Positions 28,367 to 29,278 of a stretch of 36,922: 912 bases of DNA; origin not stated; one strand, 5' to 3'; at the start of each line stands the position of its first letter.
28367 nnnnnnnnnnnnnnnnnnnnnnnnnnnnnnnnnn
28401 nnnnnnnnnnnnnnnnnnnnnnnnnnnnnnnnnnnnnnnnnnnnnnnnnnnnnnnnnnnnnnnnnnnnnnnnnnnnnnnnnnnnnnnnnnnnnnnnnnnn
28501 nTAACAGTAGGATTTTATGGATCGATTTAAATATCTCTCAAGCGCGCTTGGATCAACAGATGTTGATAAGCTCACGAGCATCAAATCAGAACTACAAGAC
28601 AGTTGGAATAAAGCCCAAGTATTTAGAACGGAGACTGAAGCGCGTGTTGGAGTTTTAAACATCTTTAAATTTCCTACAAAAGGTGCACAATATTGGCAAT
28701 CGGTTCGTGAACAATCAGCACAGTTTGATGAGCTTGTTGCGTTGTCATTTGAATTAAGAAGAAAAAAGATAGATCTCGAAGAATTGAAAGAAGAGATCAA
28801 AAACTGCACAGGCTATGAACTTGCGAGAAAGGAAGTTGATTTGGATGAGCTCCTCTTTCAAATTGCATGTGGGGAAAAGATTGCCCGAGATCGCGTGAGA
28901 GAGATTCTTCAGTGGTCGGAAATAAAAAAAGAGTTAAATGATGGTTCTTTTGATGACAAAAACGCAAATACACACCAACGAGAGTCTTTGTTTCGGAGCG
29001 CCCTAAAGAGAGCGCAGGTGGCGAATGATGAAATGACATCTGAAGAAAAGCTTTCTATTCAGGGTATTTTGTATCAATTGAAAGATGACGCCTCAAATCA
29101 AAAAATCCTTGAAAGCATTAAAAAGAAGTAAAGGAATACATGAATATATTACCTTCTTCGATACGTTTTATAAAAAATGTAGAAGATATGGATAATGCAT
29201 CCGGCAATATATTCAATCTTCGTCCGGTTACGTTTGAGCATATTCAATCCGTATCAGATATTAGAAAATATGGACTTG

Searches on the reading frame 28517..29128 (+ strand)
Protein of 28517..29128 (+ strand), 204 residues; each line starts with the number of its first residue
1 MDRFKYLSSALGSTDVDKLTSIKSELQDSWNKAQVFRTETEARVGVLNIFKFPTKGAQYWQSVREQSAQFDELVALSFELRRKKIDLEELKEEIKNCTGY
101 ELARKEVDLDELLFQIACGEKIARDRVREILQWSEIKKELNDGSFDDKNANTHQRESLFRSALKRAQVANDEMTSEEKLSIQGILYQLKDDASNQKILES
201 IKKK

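Call 8: search_protein_families(library=phrogs, proteins=[window:28517-29128:+], max_evalue=0.01)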
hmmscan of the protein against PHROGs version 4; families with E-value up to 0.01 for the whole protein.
window:28517-29128:+ (204 aa): 0 families

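Call 9: search_protein_families(library=pfam, proteins=[window:28517-29128:+], max_evalue=0.01)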
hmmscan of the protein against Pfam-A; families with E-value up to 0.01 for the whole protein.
window:28517-29128:+ (204 aa): 0 families

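Call 59: search_protein_families(library=ncbifam, proteins=[window:28517-29128:+], max_evalue=0.01)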
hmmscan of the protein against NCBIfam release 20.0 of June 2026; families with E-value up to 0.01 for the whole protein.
window:28517-29128:+ (204 aa): 0 families

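Call 76: find_related_loci(query=A5, collection=genome_contigs, flank=6000)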
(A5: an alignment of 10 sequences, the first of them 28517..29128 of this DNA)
Query A5 (204 aa) in genome_contigs; peptide patterns used: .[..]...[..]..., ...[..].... (x = any residue, [..] = any of these).
43 stretches matched a pattern; 13 encode a relative of the query (tblastn E <= 1e-3); 13 distinct loci.
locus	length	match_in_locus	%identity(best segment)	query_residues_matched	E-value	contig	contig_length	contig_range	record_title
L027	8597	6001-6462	45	5-157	2e-40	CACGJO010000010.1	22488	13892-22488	uncultured Pelagibacteraceae bacterium isolate AG-422-J20 genome assembly, contig: AG-422-J20_NODE_10, whole genome shot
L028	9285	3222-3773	42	7-189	6e-40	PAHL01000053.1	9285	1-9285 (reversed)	MAG: Flavobacteriaceae bacterium isolate NAT175 23662, whole genome shotgun sequence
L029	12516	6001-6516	43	6-171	2e-38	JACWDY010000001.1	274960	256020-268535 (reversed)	Pelagibacterales bacterium SAG-MED28 SAR11-SAG-MED28-C1, whole genome shotgun sequence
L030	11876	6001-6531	41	11-185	3e-37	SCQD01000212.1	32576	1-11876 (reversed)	MAG: Methylococcaceae bacterium isolate DP16D_bin.30 DP16D_bin.30-70593, whole genome shotgun sequence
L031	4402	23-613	37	8-201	6e-35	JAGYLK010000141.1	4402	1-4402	Candidatus Gracilibacteria bacterium isolate M50B91 k51_561340_flag_1_multi_8.3592_len_4402, whole genome shotgun sequen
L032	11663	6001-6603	37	5-201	5e-33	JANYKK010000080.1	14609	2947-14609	MAG: Methylobacter sp. isolate GL140_5_metabinner_164_sub GL140_5_k141_575392, whole genome shotgun sequence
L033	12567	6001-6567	35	11-197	5e-31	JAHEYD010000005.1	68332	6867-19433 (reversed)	MAG: Nitrosotalea sp. isolate nzgw12 NODE_30_length_68333_cov_24.693412, whole genome shotgun sequence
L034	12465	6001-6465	44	8-160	9e-30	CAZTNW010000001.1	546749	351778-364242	MAG TPA_asm: uncultured bacterium isolate binchicken_co204_202 genome assembly, contig: NODE_9_length_546749_cov_44.1366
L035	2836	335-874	36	8-185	3e-29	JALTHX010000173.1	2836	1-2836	MAG: Caldisericaceae bacterium isolate S016_metabat2_scaf2bin.137 S016_NODE_41865_length_2836_cov_8.393503, whole genome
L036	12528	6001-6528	36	11-184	7e-26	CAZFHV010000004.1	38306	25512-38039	MAG TPA_asm: uncultured Chromatiaceae bacterium isolate binchicken_co326_177 genome assembly, contig: NODE_446_length_38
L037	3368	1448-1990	33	8-185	4e-24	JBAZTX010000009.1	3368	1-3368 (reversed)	MAG: Patescibacteria group bacterium isolate SO_2017_GW1_213 NODE_112847_length_3368_cov_14.219685_OW334_2017, whole gen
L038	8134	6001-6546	34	8-189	5e-24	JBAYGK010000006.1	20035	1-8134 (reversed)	MAG: Candidatus Paceibacterota bacterium isolate SO_2016_GW1_123 scaffold04626_OW334_2016, whole genome shotgun sequence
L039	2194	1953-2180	42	4-79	4e-16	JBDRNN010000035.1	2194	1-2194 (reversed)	MAG: Candidatus Bathyarchaeota archaeon isolate MEGAHIT-group-1.890 k141_1908234, whole genome shotgun sequence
